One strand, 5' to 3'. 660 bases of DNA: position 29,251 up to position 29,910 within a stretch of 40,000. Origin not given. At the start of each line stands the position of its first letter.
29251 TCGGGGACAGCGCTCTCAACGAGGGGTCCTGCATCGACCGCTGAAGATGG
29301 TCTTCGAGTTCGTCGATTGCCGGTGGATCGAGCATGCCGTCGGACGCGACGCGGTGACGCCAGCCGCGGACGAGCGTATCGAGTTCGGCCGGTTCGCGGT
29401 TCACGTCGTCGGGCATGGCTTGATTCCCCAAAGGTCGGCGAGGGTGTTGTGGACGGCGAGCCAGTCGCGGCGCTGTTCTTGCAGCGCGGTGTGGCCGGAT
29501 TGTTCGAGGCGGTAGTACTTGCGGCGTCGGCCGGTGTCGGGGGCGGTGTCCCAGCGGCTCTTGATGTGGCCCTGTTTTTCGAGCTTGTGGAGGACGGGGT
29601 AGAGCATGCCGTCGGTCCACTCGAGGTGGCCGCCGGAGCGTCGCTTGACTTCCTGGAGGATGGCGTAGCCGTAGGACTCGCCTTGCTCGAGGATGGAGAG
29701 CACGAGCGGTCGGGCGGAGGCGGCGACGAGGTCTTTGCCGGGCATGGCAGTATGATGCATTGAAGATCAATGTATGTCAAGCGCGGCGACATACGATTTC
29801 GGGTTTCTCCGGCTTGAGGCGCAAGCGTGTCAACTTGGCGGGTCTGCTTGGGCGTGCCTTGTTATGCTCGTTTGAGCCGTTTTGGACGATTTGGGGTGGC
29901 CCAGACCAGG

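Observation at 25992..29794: One PadR regulator followed by five tandem paralogous membrane partners: a candidate multi-sensor PadR signalling battery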

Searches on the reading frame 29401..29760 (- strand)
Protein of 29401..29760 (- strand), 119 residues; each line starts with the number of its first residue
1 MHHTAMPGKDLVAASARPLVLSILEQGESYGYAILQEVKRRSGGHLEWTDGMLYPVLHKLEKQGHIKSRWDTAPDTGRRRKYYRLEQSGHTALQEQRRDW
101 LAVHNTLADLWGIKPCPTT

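Call 3: search_protein_families(library=pfam, proteins=[window:29401-29760:-], max_evalue=1)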
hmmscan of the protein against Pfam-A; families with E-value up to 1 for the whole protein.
window:29401-29760:- (119 aa): 3 families
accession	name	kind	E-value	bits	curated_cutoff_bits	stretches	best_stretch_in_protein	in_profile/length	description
PF03551.20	PadR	-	1.3e-23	83.2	27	1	20-95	1-75/75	Transcriptional regulator PadR-like family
PF13601.12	HTH_34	-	0.0084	16.7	27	1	45-95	23-71/80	Winged helix DNA-binding domain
PF16416.11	GUN4_N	-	0.044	14.1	24.3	1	19-62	28-71/83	ARM-like repeat domain, GUN4-N terminal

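Call 4: search_protein_families(library=ncbifam, proteins=[window:29401-29760:-], max_evalue=1)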
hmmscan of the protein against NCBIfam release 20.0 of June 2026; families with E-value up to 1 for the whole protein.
window:29401-29760:- (119 aa): 5 families
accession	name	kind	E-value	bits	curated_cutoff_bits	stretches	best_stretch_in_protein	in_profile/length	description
TIGR03433.1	padR_acidobact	paralog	7.6e-24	83.7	101.8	1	18-108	7-96/101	PadR family transcriptional regulator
NF006931.0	PRK09416.1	equivalog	2.8e-13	50.2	112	1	20-105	48-127/135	PadR family transcriptional regulator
NF053635.1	TransRegRv3488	equivalog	8.1e-07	29.2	140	1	25-98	18-86/98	Rv3488 family transcriptional regulator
TIGR02719.1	repress_PhaQ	equivalog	2e-06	28.1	139.35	1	18-94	27-100/138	poly-beta-hydroxybutyrate-responsive repressor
NF053756.1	MreA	equivalog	0.024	14.4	100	1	57-95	52-90/110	MreA family transcriptional regulator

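Call 25: find_related_loci(query=window:29404-29745:-, collection=genome_contigs, flank=8000)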
Query seq(114 aa) (114 aa) in genome_contigs; peptide patterns used: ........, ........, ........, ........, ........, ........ (x = any residue, [..] = any of these).
111 stretches matched a pattern; 49 encode a relative of the query (tblastn E <= 1e-3); 49 distinct loci.
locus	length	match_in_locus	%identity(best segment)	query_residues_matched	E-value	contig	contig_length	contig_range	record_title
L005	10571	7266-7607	91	1-114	7e-69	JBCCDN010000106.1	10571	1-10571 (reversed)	MAG: Planctomycetota bacterium isolate P01_A01_bin.85 k141_1240991_length_10571_cov_11.0000, whole genome shotgun sequen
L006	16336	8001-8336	65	1-113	3e-48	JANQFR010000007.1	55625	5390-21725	MAG: Phycisphaeraceae bacterium isolate PL23b_bin.10 k99_2346061, whole genome shotgun sequence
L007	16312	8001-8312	65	2-106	6e-43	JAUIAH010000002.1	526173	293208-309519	MAG: Verrucomicrobiia bacterium isolate 5_bin.36 NODE_10_length_526173_cov_7.727856, whole genome shotgun sequence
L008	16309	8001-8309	62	3-106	3e-41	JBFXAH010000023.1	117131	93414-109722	MAG: Pirellulales bacterium isolate CA_2019_TPBS_206 NODE_1436_length_117131_cov_12.872056_TPBS, whole genome shotgun se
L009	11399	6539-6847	62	3-106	2e-41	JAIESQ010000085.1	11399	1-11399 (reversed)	MAG: Pirellulales bacterium isolate co.spades.METABAT.2.5kb_062 c_000000429224, whole genome shotgun sequence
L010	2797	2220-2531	62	4-107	2e-40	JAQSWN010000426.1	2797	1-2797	MAG: Polyangiaceae bacterium isolate C_No_T20_C_bin.74 scaffold_61501, whole genome shotgun sequence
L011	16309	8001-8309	65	4-107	2e-40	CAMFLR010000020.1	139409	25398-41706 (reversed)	MAG: uncultured Isosphaeraceae bacterium isolate SRR12456171_bin.19_metaWRAP_v1.3_MAG genome assembly, contig: ERZ122899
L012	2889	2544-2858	58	3-108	3e-40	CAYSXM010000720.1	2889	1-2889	MAG TPA_asm: uncultured Pirellulales bacterium isolate SRP173033_co1_247 genome assembly, contig: NODE_110351_length_288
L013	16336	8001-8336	57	4-114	1e-39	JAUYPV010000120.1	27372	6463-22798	MAG: Hyphomonadaceae bacterium isolate C4_metabat.bin.56 C4_k141_679765, whole genome shotgun sequence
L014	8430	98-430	56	3-114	1e-39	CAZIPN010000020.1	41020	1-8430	MAG TPA_asm: uncultured Eubacteriales bacterium isolate SRP185410_co2_410 genome assembly, contig: NODE_944_length_41020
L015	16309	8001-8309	61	3-106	2e-39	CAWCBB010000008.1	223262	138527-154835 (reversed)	MAG: uncultured Acidobacteriota bacterium isolate MFD03899.bin.2.39 genome assembly, contig: contig_37768, whole genome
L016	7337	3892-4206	61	1-106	4e-39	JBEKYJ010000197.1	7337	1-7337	MAG: Verrucomicrobiia bacterium isolate SPRUCE 672 SPRUCE_672_197, whole genome shotgun sequence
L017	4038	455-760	61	4-106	4e-39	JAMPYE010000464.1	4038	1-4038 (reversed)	MAG: Thermoanaerobaculia bacterium isolate R2F_R2FSRR_metabat.65 R2F_C14612, whole genome shotgun sequence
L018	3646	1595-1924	57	3-113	3e-39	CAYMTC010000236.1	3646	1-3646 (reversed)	MAG TPA_asm: uncultured Thermoleophilia bacterium isolate binchicken_co43_327 genome assembly, contig: NODE_42853_length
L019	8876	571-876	62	4-106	4e-39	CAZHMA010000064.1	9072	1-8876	MAG TPA_asm: uncultured Eubacteriales bacterium isolate SRP302447_co3_20 genome assembly, contig: NODE_21853_length_9072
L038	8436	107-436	48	1-113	6e-30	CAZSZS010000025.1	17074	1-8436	MAG TPA_asm: uncultured Eubacteriales bacterium isolate SRP185410_co1_466 genome assembly, contig: k141_2384862, whole g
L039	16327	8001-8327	49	1-112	5e-29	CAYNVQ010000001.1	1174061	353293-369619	MAG TPA_asm: uncultured Eubacteriales bacterium isolate SRP323688_co1_275 genome assembly, contig: NODE_1_length_1174061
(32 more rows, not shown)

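Call 30: search_protein_families(library=pfam, proteins=[L013:8364-9734:+, L038:393-3104:+, L039:8357-10999:+, L039:11006-11581:+, L006:8279-9076:+, L007:8276-9652:+, L011:8270-9160:+, L016:4203-4883:+], max_evalue=0.01)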
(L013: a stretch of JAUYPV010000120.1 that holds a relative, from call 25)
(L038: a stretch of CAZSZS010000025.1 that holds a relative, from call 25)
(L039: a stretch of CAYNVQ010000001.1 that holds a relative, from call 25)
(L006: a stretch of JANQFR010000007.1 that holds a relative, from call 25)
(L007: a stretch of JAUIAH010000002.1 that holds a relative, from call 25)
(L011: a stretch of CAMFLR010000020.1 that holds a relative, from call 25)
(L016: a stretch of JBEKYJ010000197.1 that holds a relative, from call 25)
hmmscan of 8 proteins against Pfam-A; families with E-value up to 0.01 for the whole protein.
L013:8364-9734:+ (456 aa): 0 families

L038:393-3104:+ (903 aa): 2 families
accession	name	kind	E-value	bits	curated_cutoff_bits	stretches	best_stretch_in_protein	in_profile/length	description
PF12704.14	MacB_PCD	-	4.5e-36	125.5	27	2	133-348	1-204/207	MacB-like periplasmic core domain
PF02687.27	FtsX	-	3e-21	76.1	25.5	2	399-513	2-117/120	FtsX-like permease C-terminal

L039:8357-10999:+ (880 aa): 2 families
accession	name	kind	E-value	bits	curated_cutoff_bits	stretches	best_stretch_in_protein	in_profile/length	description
PF12704.14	MacB_PCD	-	1e-33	117.8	27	2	110-330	1-205/207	MacB-like periplasmic core domain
PF02687.27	FtsX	-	6.8e-27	94.3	25.5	2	376-493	2-120/120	FtsX-like permease C-terminal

L039:11006-11581:+ (191 aa): 1 family
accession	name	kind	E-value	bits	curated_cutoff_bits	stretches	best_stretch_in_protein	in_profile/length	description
PF12704.14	MacB_PCD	-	1.4e-05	26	27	1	126-174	1-48/207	MacB-like periplasmic core domain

L006:8279-9076:+ (265 aa): 0 families

L007:8276-9652:+ (458 aa): 0 families

L011:8270-9160:+ (296 aa): 2 families
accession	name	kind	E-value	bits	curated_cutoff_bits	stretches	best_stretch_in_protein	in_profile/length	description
PF01578.25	Cytochrom_C_asm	-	9.2e-15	55.3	29.9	1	111-229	57-182/212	Cytochrome C assembly protein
PF22564.2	HAAS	-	6e-05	23.8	27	1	28-81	7-53/55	HAAS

L016:4203-4883:+ (226 aa): 0 families

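Call 31: search_protein_families(library=ncbifam, proteins=[L013:8364-9734:+, L038:393-3104:+, L039:8357-10999:+, L039:11006-11581:+, L006:8279-9076:+, L007:8276-9652:+, L011:8270-9160:+, L016:4203-4883:+], max_evalue=0.01)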
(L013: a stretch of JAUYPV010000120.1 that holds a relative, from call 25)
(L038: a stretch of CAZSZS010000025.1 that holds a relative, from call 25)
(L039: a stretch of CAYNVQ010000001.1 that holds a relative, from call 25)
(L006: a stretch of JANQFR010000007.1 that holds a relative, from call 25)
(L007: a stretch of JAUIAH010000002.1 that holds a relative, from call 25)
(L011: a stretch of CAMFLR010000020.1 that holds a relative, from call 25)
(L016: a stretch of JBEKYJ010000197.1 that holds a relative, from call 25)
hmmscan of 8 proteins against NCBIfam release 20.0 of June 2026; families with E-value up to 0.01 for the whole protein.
L013:8364-9734:+ (456 aa): 1 family
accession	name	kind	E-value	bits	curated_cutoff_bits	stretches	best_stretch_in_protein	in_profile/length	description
NF038403.1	perm_prefix_1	domain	1.3e-09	37.8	30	1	19-74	3-58/59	permease prefix domain 1-containing protein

L038:393-3104:+ (903 aa): 5 families
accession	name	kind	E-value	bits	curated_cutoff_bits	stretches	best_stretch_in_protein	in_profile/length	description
TIGR03434.1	ADOP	subfamily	3.3e-93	313.2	622.3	1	119-903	5-803/803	ADOP family duplicated permease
NF038008.1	ABC_perm_DarB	equivalog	7.3e-41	139.9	700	1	130-883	9-766/777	darobactin export ABC transporter permease subunit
NF007826.0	PRK10535.1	equivalog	7.9e-12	44.2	966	2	235-520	374-645/648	macrolide ABC transporter ATP-binding protein/permease MacB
NF038403.1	perm_prefix_1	domain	1.8e-08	34.1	30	1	49-91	16-58/59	permease prefix domain 1-containing protein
TIGR02212.1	lolCE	equivalog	0.0026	16.8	362.45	0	113-216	5-100/411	lipoprotein-releasing ABC transporter permease subunit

L039:8357-10999:+ (880 aa): 4 families
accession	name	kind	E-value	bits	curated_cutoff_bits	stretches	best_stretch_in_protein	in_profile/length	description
TIGR03434.1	ADOP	subfamily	2.9e-99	333.3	622.3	1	96-880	5-803/803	ADOP family duplicated permease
NF038008.1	ABC_perm_DarB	equivalog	4.1e-38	130.9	700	1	110-865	12-771/777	darobactin export ABC transporter permease subunit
NF038403.1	perm_prefix_1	domain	1.6e-08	34.3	30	1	13-68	3-58/59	permease prefix domain 1-containing protein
NF007826.0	PRK10535.1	equivalog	6.2e-08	31.4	966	1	374-496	524-644/648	macrolide ABC transporter ATP-binding protein/permease MacB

L039:11006-11581:+ (191 aa): 1 family
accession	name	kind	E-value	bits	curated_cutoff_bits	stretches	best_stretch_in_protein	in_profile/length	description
NF038403.1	perm_prefix_1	domain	9.3e-10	38.2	30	1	36-84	10-58/59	permease prefix domain 1-containing protein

L006:8279-9076:+ (265 aa): 1 family
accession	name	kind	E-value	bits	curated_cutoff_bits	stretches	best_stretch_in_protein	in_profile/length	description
NF038403.1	perm_prefix_1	domain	0.0014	18.4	30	1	44-94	8-58/59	permease prefix domain 1-containing protein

L007:8276-9652:+ (458 aa): 1 family
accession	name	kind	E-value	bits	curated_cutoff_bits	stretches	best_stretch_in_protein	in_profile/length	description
NF038403.1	perm_prefix_1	domain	4.4e-06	26.4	30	1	38-82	11-55/59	permease prefix domain 1-containing protein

L011:8270-9160:+ (296 aa): 4 families
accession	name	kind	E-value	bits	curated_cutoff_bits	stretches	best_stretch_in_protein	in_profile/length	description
NF038403.1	perm_prefix_1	domain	7.3e-11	41.7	30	1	27-84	1-58/59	permease prefix domain 1-containing protein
TIGR03144.1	cytochr_II_ccsB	equivalog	1.2e-06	28.5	187.6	1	172-209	161-198/252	c-type cytochrome biogenesis protein CcsB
TIGR00353.1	nrfE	subfamily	3.4e-05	22.9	569.05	1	128-209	119-195/578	heme lyase CcmF/NrfE family subunit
TIGR03145.1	cyt_nit_nrfE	subfamily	0.0062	15.3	927.3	1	133-210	176-248/631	heme lyase NrfEFG subunit NrfE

L016:4203-4883:+ (226 aa): 1 family
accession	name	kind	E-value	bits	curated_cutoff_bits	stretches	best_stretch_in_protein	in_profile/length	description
NF038403.1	perm_prefix_1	domain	1.2e-08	34.6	30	1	27-73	12-58/59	permease prefix domain 1-containing protein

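Call 50: find_related_loci(query=window:29404-29745:-, collection=metagenome_contigs, flank=8000)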
Query seq(114 aa) (114 aa) in metagenome_contigs; peptide patterns used: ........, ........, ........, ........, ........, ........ (x = any residue, [..] = any of these).
174 stretches matched a pattern; 86 encode a relative of the query (tblastn E <= 1e-3); the best 80 are kept; 80 distinct loci.
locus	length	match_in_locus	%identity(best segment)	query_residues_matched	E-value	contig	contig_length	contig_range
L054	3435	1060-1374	65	1-106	1e-41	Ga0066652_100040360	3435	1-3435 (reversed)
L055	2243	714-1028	64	1-106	9e-42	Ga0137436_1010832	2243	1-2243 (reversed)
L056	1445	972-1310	60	4-111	3e-42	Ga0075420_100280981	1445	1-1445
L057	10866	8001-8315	63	1-106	1e-41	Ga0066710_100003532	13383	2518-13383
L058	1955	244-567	64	1-109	1e-41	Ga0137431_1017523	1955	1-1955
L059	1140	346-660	60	3-108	1e-42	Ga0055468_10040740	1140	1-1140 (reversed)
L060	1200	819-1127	63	3-106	4e-42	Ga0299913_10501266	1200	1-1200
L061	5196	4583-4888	64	4-106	9e-41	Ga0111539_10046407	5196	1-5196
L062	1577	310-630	61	4-114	2e-41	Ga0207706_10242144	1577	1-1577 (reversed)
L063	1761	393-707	63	1-106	3e-41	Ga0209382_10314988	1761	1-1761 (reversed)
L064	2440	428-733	62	4-106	1e-40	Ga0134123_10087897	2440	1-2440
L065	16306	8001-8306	62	4-106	7e-41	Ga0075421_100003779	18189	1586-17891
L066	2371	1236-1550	63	1-106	5e-41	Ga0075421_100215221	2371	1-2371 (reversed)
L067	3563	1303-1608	62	4-106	2e-40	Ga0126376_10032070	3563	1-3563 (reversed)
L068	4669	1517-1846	57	1-111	4e-40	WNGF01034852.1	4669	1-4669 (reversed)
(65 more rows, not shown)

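Call 66: search_protein_families(library=padloc, proteins=[window:29401-29760:-], max_evalue=0.01)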
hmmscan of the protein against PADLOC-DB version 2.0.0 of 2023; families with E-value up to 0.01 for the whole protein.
window:29401-29760:- (119 aa): 0 families
